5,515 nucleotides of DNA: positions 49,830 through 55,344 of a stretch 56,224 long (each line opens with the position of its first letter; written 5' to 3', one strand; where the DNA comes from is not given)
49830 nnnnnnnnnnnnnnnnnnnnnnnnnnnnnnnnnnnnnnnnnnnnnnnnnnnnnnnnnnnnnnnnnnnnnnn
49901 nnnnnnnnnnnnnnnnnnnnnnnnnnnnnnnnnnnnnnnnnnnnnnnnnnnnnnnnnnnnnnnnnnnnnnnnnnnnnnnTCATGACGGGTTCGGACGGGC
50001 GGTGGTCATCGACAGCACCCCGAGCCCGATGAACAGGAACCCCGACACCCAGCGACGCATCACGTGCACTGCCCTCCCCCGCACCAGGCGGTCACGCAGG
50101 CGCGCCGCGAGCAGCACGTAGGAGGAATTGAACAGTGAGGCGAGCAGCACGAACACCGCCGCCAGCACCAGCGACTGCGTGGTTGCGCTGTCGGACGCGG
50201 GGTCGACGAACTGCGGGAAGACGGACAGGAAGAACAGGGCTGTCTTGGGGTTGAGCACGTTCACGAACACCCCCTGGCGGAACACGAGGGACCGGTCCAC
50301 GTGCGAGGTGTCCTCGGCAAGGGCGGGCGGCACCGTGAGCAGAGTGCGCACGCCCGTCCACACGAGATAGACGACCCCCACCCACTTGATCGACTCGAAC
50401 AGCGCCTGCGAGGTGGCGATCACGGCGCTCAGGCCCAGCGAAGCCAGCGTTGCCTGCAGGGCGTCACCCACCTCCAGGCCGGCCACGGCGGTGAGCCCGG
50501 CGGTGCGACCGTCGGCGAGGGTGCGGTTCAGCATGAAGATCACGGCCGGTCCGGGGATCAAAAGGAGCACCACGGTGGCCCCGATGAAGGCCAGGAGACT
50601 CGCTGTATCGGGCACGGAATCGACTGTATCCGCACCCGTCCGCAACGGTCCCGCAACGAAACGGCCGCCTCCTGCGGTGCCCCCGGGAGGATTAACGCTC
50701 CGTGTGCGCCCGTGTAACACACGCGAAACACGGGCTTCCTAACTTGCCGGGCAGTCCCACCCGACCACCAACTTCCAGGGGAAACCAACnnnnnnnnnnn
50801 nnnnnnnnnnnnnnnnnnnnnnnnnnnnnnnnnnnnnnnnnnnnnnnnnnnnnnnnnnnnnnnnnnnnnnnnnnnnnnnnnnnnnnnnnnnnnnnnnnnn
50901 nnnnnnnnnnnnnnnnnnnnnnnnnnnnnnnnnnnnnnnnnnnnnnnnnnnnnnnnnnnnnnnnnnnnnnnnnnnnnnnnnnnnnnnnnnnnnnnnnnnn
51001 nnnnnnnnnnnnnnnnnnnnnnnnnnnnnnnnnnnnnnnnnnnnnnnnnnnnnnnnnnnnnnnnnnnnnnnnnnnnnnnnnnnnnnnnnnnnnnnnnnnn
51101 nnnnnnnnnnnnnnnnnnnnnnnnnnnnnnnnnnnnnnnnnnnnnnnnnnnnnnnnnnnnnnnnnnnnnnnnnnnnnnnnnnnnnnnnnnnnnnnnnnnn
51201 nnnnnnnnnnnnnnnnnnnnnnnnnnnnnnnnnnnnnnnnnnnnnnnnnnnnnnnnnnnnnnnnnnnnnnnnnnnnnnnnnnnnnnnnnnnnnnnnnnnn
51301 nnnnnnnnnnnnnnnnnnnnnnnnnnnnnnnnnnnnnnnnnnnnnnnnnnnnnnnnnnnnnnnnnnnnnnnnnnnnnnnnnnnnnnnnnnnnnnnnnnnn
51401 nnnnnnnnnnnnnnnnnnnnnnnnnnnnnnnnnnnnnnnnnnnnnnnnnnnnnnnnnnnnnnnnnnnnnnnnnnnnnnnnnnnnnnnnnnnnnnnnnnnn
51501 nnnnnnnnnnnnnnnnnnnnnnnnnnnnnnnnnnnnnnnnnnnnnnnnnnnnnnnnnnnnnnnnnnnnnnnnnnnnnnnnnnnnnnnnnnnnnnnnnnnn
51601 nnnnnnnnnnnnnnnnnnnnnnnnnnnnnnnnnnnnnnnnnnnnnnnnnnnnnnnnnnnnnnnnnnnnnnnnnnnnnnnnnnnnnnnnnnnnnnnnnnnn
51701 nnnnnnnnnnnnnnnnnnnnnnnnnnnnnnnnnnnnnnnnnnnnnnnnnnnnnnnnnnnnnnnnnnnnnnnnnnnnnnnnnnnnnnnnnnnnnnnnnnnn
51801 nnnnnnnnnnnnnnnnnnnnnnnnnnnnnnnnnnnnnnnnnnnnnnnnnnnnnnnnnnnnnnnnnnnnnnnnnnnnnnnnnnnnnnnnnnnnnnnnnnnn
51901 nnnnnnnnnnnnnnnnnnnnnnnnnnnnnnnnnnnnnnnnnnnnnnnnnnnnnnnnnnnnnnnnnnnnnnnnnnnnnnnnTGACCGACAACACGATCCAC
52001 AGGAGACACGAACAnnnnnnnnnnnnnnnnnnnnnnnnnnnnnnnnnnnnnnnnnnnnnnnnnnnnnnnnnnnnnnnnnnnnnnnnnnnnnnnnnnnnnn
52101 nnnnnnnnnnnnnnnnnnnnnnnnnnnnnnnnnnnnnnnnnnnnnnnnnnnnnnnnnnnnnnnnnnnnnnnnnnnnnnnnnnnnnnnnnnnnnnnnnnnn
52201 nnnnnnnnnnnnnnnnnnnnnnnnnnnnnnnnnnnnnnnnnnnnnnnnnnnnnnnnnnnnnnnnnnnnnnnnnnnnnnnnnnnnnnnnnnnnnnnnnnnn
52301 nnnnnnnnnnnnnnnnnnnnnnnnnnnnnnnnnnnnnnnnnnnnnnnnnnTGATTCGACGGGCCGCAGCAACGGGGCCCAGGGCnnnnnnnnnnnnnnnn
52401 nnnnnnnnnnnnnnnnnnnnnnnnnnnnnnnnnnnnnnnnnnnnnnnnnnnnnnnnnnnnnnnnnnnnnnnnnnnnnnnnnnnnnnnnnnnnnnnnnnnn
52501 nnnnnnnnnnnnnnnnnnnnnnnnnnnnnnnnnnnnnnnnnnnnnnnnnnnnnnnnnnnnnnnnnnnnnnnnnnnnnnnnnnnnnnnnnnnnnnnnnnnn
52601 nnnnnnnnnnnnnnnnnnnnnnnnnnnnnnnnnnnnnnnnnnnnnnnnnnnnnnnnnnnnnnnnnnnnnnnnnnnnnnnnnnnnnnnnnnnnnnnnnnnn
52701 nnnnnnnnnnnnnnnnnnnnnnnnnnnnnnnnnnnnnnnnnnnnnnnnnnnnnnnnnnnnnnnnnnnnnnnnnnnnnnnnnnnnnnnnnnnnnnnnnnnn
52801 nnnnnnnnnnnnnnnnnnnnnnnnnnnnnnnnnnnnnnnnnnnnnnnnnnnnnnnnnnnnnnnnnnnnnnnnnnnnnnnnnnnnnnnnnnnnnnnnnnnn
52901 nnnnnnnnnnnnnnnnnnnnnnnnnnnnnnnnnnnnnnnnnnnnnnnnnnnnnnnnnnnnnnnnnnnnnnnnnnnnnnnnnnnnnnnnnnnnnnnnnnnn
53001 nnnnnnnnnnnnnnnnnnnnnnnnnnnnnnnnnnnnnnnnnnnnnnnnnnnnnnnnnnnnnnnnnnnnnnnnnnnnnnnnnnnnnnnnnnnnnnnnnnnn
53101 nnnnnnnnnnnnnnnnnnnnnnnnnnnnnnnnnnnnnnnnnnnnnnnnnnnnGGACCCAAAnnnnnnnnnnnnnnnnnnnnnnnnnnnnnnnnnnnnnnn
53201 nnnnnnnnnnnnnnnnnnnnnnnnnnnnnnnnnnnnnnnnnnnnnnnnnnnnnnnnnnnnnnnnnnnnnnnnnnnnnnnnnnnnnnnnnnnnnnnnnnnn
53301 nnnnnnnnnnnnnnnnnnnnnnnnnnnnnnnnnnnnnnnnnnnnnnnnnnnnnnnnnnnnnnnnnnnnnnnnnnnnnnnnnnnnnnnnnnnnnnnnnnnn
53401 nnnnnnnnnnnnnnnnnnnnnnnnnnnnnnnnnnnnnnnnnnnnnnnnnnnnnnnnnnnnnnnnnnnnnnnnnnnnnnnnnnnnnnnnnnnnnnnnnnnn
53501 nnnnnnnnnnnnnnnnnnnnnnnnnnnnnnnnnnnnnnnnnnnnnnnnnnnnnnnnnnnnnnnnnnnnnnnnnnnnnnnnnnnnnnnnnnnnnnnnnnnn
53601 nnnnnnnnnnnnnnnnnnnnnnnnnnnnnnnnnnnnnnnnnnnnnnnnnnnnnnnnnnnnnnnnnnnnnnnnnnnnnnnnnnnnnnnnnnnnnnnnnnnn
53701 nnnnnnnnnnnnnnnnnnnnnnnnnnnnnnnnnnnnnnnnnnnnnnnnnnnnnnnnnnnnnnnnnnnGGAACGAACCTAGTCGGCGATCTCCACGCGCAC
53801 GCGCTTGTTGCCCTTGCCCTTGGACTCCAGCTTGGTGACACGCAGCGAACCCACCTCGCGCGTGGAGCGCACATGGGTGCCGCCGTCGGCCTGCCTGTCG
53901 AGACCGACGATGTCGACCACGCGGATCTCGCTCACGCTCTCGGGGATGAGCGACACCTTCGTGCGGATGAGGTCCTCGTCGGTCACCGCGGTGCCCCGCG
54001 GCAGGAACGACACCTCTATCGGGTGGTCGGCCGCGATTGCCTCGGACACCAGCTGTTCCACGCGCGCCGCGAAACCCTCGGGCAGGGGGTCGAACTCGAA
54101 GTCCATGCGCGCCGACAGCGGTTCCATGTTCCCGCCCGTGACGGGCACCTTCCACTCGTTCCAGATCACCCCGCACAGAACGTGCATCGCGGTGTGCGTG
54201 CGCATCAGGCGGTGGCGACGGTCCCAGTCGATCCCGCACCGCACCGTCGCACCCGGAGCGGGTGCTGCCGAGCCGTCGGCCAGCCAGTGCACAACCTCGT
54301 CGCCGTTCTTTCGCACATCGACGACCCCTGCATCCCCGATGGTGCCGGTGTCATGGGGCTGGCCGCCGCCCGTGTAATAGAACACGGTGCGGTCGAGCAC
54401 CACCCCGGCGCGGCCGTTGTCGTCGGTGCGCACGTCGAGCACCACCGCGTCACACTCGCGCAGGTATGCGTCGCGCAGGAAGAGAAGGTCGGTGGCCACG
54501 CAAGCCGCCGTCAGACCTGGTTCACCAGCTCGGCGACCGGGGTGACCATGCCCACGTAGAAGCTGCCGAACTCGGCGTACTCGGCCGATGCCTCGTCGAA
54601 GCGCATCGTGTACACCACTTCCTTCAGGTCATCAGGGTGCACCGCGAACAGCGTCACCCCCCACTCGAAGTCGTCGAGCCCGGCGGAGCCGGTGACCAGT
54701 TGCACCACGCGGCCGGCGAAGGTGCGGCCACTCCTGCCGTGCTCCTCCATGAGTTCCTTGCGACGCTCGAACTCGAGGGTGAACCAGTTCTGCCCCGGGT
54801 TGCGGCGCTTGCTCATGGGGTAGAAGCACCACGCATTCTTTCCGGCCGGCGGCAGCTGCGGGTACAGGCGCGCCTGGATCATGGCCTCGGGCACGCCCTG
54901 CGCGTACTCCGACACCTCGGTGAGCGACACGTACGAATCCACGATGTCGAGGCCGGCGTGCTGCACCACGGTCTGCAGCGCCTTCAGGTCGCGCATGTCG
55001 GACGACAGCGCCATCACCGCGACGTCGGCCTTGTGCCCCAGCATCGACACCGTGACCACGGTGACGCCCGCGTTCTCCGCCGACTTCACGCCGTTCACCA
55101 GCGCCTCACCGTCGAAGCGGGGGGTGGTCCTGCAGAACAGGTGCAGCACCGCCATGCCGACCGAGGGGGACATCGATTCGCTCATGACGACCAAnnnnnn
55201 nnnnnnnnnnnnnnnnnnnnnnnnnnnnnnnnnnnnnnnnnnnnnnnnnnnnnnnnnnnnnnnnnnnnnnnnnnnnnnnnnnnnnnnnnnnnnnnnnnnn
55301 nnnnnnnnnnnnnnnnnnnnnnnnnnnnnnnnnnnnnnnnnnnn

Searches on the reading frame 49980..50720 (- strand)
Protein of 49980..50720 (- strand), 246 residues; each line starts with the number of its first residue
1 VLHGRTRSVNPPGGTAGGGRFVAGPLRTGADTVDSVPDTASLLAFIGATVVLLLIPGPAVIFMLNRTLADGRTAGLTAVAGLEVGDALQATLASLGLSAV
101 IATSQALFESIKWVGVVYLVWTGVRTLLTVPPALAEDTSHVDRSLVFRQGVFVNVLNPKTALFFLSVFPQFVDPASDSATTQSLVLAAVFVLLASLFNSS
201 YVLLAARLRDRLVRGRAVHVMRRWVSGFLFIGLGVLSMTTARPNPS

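Call 3: search_protein_families(library=pfam, proteins=[window:49980-50720:-], max_evalue=0.1)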
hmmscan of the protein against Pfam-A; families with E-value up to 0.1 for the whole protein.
window:49980-50720:- (246 aa): 2 families
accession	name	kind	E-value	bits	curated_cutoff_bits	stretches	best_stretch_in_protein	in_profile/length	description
PF01810.24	LysE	-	6.5e-32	111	25.6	1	51-236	2-188/193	LysE type translocator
PF01597.25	GCV_H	-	0.057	13.8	22.2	1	73-135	19-79/122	Glycine cleavage H-protein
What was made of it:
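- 49980..50720 (-): LysE-type exporter gene. It is the gene that directly follows HeR in relatives that lack the amtB-glnK pair at this spot. PF01810 at E 6.5e-32 (call 3).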

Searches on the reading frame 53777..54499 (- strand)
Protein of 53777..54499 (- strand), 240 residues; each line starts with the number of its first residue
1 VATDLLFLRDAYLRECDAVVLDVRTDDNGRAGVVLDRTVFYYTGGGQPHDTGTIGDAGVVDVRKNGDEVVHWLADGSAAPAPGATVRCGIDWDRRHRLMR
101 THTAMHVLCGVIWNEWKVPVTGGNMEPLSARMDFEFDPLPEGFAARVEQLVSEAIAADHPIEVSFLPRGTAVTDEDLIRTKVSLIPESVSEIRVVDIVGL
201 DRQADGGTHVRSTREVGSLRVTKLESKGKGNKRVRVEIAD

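Call 3: search_protein_families(library=pfam, proteins=[window:53777-54499:-], max_evalue=0.1)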
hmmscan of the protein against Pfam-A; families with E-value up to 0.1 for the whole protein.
window:53777-54499:- (240 aa): 2 families
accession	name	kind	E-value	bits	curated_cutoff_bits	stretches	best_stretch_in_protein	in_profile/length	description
PF07973.19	tRNA_SAD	-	3e-11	43.6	24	1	192-234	1-43/44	Threonyl and Alanyl tRNA synthetase second additional domain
PF01411.24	tRNA-synt_2c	-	4e-09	36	30.3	1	28-94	482-552/552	tRNA synthetases class II (A)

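Call 4: search_protein_families(library=ncbifam, proteins=[window:53777-54499:-], max_evalue=0.1)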
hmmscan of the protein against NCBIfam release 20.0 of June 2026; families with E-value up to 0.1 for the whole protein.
window:53777-54499:- (240 aa): 4 families
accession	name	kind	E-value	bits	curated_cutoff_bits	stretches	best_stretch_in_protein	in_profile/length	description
NF040865.1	a_tRNA_ed_AlaXM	equivalog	4.5e-73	245.8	300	1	3-238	1-233/234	alanyl-tRNA editing protein AlaXM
TIGR03683.1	A-tRNA_syn_arch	equivalog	1.3e-37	129.5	744.7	1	2-234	500-730/902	alanine--tRNA ligase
TIGR00344.1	alaS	equivalog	7.2e-31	107.2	457.05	1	26-235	477-689/847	alanine--tRNA ligase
NF002436.0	PRK01584.1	equivalog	2.1e-07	29.9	529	1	93-236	448-590/595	alanine--tRNA ligase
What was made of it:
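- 53777..54499 (-): AlaXM-type alanyl-tRNA editing protein gene. It ends 9 nt before the PQ start and is the invariant upstream neighbour of PQ. tRNA_SAD and tRNA-synt_2c hits, and NCBIfam AlaXM at 246 bits, below its cutoff of 300 (calls 3, 4).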

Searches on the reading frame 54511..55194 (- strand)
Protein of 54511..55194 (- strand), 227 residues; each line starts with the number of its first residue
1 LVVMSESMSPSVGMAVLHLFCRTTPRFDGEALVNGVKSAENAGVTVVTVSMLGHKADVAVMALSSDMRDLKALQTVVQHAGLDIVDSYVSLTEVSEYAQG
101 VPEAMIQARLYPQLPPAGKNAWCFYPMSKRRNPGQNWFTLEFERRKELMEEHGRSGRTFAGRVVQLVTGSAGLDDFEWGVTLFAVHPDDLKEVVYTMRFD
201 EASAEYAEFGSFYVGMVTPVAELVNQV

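Call 3: search_protein_families(library=pfam, proteins=[window:54511-55194:-], max_evalue=0.1)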
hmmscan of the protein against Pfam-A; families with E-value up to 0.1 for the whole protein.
window:54511-55194:- (227 aa): 1 family
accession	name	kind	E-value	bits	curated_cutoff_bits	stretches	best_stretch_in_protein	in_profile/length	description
PF06778.18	Chlor_dismutase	-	8.4e-47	159.7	25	1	38-216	13-187/189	Chlorite dismutase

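Call 4: search_protein_families(library=ncbifam, proteins=[window:54511-55194:-], max_evalue=0.1)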
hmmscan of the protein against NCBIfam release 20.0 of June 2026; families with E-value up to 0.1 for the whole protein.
window:54511-55194:- (227 aa): 3 families
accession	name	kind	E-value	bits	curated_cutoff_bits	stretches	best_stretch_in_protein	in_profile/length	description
NF008913.0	PRK12276.1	equivalog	5.1e-66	222.9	253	1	38-223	49-242/248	hydrogen peroxide-dependent heme synthase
NF007124.0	PRK09565.1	equivalog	6.9e-53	181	446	1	35-223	51-252/637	heme-binding protein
NF042928.1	HemQ_actino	equivalog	4.4e-14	52.3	235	1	37-226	34-218/220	hydrogen peroxide-dependent heme synthase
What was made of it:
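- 54511..55194 (-): hemQ/chdC-like gene (coproheme decarboxylase / chlorite-dismutase family), second gene of the conserved string. NCBIfam hydrogen-peroxide-dependent heme synthase at 223 bits, below its cutoff (calls 3, 4).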
